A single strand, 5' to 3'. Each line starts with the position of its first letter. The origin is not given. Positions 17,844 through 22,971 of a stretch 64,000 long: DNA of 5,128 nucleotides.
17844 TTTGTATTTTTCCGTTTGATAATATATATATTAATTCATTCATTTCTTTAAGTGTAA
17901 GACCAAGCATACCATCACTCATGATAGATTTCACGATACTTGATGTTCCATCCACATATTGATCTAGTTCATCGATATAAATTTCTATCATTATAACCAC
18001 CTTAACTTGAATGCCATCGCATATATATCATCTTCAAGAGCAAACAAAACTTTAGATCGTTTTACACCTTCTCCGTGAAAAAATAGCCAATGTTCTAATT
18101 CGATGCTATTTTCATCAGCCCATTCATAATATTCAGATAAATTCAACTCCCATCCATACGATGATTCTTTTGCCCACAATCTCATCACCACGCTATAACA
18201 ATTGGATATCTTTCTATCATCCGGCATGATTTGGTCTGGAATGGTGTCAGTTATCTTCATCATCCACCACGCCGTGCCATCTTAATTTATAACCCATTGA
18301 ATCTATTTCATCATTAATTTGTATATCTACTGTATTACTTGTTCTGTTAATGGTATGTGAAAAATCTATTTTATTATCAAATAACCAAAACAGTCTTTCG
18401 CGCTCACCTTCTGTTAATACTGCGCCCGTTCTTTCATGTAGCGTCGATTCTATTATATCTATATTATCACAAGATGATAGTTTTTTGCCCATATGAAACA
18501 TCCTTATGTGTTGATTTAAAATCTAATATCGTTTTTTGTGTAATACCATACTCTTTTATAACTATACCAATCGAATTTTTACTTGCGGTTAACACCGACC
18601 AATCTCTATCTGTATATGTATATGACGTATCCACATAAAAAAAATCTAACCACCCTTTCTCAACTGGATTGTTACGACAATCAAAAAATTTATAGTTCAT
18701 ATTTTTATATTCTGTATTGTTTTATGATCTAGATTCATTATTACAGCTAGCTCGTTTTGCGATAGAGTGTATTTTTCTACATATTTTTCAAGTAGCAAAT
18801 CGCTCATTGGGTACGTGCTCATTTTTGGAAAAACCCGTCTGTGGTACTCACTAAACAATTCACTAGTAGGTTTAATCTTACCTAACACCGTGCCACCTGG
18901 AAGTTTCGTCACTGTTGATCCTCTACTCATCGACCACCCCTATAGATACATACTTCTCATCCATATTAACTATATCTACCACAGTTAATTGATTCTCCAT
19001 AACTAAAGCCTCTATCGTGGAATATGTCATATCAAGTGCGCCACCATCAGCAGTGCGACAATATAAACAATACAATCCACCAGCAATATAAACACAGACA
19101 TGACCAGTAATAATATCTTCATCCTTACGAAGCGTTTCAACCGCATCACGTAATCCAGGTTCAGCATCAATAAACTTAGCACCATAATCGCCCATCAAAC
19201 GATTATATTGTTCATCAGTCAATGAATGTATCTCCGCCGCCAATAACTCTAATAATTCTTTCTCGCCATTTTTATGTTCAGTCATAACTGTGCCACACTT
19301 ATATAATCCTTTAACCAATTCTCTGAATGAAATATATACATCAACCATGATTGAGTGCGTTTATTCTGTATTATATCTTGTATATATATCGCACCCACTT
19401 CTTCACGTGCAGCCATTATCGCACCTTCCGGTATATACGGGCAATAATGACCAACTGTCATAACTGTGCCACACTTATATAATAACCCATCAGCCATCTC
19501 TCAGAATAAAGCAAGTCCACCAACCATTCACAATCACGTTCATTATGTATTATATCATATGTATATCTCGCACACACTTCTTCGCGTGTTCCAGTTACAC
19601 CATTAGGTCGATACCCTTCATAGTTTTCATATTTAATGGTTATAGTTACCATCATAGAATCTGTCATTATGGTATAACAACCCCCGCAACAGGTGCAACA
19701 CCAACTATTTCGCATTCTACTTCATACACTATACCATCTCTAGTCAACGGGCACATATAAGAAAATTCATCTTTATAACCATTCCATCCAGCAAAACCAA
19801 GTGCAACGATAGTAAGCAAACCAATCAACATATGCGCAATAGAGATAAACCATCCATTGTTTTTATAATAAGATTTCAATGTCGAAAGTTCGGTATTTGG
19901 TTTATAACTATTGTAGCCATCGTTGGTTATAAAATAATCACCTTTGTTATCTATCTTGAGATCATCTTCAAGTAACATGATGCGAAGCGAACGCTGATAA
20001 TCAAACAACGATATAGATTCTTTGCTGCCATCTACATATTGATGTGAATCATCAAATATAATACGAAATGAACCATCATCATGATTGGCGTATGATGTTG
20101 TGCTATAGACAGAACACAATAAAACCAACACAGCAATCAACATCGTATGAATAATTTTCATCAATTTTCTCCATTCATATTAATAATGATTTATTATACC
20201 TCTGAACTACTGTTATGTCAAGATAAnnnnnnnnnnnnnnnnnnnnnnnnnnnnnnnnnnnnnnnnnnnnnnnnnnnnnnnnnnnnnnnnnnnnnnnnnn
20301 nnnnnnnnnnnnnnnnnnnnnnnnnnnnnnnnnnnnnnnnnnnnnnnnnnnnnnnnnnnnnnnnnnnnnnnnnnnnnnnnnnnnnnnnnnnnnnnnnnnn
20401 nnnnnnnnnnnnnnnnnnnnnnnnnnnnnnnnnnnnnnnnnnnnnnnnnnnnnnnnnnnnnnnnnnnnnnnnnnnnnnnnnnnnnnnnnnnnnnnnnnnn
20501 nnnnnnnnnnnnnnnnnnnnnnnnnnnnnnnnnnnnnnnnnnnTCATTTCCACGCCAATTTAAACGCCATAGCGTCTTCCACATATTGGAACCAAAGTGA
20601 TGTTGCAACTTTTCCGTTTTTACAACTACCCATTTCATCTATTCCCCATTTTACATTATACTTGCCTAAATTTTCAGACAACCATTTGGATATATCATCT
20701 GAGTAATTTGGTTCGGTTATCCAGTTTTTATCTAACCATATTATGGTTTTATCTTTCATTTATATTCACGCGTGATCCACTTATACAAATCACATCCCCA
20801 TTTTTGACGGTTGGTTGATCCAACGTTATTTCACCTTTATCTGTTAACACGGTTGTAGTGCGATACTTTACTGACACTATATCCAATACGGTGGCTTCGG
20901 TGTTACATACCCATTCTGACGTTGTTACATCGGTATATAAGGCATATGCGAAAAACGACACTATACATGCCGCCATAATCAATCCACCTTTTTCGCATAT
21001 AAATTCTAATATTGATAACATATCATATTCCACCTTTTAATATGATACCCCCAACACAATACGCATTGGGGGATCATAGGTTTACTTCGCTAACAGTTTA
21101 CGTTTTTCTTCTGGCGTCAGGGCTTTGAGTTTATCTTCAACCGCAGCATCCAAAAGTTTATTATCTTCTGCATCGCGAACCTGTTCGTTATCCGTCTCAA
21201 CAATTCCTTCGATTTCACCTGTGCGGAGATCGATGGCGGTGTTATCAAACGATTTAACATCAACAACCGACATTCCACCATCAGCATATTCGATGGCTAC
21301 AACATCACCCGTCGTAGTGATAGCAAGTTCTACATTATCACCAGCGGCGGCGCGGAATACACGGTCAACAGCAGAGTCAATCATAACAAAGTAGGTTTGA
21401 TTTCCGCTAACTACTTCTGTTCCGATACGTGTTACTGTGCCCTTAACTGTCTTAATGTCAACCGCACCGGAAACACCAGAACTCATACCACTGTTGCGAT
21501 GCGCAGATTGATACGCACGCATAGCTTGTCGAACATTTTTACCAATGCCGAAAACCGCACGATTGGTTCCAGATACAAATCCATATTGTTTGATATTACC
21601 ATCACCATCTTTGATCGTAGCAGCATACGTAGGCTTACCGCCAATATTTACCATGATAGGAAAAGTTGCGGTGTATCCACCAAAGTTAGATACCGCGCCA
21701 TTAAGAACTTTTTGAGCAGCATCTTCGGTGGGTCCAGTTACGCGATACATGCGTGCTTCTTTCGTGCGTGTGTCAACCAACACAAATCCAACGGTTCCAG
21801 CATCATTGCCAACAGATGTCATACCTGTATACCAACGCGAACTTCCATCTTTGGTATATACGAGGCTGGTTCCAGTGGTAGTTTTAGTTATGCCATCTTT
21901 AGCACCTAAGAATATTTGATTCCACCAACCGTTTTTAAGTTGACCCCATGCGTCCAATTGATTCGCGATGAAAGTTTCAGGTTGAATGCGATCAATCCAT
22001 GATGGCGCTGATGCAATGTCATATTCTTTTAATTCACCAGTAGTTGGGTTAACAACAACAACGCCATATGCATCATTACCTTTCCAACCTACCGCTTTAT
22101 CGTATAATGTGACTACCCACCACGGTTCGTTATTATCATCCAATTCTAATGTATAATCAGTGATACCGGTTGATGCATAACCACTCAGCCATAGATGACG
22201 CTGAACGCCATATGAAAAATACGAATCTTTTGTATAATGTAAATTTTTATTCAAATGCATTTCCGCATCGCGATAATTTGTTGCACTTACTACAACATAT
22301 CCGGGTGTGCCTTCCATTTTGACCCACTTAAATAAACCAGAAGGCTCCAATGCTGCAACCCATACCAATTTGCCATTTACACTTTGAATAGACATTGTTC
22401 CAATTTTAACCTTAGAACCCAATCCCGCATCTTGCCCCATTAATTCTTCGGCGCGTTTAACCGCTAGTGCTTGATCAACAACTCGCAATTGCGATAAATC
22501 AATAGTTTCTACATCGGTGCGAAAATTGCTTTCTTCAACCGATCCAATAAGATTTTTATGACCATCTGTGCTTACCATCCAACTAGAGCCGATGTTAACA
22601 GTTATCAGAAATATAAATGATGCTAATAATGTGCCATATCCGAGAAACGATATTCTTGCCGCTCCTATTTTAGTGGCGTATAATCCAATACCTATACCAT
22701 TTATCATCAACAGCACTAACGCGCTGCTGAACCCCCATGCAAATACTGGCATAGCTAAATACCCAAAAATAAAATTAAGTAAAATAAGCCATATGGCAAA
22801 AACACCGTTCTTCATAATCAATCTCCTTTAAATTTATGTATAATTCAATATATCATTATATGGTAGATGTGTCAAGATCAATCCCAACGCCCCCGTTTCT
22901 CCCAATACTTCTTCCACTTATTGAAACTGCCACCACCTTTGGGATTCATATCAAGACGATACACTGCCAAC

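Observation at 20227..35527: Expanded family of 11 small DGPA/WY-NG repeat proteins in two opposed arrays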

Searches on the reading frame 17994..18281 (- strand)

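Call 36: search_protein_families(library=pfam, proteins=[window:17994-18281:-], max_evalue=1)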
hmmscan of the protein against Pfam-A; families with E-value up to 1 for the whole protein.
window:17994-18281:- (96 aa): 0 families

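Call 37: search_protein_families(library=phrogs, proteins=[window:17994-18281:-], max_evalue=0.1)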
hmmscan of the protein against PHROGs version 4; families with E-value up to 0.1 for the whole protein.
window:17994-18281:- (96 aa): 1 family
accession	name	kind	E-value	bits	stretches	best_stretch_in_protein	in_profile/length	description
phrog_9021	-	unknown function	0.015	16.3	1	24-50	62-88/159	-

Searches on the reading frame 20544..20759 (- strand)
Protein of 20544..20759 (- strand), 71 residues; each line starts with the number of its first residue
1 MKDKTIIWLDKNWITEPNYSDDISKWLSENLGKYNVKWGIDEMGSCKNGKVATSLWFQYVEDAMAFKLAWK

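Call 36: search_protein_families(library=pfam, proteins=[window:20544-20759:-], max_evalue=1)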
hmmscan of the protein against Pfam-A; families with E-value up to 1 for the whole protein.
window:20544-20759:- (71 aa): 0 families

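Call 37: search_protein_families(library=phrogs, proteins=[window:20544-20759:-], max_evalue=0.1)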
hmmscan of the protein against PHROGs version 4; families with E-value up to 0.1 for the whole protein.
window:20544-20759:- (71 aa): 0 families

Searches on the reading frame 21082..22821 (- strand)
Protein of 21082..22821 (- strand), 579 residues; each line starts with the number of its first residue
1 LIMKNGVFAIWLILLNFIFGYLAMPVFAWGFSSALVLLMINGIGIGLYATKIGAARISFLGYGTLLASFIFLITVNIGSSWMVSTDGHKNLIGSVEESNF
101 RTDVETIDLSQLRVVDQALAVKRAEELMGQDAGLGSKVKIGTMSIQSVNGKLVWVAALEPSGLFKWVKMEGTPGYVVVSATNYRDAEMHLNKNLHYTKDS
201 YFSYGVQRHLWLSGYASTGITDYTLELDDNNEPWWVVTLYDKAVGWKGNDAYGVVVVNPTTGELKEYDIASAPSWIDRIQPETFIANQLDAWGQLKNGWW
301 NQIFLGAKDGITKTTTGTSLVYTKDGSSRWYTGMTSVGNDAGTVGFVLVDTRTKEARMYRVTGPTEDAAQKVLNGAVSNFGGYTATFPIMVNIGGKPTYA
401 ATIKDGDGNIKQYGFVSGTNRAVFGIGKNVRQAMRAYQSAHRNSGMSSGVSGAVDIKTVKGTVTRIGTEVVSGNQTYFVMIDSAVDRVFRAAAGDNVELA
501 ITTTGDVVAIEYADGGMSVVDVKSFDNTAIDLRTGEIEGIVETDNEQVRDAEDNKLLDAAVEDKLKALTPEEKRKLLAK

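Call 8: search_protein_families(library=pfam, proteins=[window:21082-22821:-], max_evalue=0.001)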
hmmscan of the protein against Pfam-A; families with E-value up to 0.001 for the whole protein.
window:21082-22821:- (579 aa): 0 families

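Call 54: search_protein_families(library=phrogs, proteins=[window:21082-22821:-], max_evalue=0.00001)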
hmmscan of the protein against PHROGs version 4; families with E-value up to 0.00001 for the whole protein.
window:21082-22821:- (579 aa): 0 families
